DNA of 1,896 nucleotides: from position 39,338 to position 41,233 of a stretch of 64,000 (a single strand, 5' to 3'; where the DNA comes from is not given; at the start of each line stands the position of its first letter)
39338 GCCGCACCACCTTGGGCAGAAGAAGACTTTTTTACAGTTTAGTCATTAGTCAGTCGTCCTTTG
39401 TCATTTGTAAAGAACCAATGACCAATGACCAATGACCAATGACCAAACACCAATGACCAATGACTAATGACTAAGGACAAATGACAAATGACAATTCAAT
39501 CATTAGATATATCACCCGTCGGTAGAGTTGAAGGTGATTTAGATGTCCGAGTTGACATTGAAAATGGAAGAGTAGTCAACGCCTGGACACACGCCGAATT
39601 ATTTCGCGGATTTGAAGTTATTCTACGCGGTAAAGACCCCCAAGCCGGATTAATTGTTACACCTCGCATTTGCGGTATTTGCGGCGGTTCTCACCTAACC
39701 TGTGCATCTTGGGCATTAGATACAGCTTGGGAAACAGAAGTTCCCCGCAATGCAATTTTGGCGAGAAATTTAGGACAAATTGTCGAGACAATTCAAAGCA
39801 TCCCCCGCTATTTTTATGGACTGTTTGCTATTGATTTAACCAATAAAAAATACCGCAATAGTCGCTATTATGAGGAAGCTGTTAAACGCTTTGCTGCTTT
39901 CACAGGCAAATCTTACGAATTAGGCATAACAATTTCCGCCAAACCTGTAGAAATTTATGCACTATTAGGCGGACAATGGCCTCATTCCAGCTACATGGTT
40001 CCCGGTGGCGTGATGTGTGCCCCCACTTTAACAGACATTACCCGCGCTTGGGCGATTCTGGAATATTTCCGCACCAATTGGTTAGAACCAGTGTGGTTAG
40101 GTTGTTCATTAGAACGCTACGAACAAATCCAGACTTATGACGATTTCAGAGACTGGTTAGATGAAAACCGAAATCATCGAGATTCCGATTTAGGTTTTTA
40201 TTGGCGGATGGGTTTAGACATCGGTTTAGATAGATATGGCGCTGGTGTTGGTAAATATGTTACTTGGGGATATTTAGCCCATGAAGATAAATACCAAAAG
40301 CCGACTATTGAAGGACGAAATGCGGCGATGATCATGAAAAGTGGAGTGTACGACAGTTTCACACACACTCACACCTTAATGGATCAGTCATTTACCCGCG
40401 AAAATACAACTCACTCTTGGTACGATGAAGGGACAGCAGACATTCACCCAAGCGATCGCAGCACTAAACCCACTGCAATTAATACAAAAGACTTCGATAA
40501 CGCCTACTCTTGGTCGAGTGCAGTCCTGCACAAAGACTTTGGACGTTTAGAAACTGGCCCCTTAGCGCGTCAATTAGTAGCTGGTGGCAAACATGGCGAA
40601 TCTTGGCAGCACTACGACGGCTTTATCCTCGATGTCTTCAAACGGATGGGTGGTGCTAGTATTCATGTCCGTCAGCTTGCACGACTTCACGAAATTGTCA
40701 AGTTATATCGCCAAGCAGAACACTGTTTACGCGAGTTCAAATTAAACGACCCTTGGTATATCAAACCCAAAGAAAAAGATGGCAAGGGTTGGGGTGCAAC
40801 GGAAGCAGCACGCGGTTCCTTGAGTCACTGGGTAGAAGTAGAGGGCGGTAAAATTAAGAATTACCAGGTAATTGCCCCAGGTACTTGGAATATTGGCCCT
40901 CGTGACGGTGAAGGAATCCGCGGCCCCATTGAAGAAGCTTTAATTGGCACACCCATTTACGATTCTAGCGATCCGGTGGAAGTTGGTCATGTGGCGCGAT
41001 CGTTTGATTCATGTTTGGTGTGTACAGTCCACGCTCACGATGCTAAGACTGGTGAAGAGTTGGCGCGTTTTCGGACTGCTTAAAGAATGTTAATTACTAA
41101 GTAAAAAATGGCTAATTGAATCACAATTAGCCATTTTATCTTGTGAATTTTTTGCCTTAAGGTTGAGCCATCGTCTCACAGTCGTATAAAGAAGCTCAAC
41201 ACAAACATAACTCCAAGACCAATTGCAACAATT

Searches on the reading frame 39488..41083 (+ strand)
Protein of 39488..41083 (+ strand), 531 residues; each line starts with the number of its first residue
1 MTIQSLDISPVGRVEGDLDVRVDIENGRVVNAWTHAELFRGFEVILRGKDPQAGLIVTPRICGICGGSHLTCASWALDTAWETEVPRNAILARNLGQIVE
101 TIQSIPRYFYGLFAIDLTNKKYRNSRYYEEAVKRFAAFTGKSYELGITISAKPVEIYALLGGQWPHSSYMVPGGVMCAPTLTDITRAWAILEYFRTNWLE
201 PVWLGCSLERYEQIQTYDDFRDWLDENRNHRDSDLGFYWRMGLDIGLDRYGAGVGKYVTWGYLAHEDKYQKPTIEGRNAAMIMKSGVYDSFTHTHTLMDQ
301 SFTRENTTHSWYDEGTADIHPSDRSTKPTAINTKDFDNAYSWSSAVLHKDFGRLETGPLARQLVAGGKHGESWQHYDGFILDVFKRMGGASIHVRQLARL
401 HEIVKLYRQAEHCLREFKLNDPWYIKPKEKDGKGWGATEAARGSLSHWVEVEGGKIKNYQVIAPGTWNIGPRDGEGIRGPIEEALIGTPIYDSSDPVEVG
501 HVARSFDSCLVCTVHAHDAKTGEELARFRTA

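Call 64: search_protein_families(library=pfam, proteins=[window:39488-41083:+], max_evalue=0.00001)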
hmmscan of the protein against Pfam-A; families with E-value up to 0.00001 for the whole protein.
window:39488-41083:+ (531 aa): 1 family
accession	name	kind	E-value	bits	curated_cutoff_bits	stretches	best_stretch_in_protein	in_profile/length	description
PF00374.24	NiFeSe_Hases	-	1.7e-72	245.5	25.8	2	249-515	236-508/508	Nickel-dependent hydrogenase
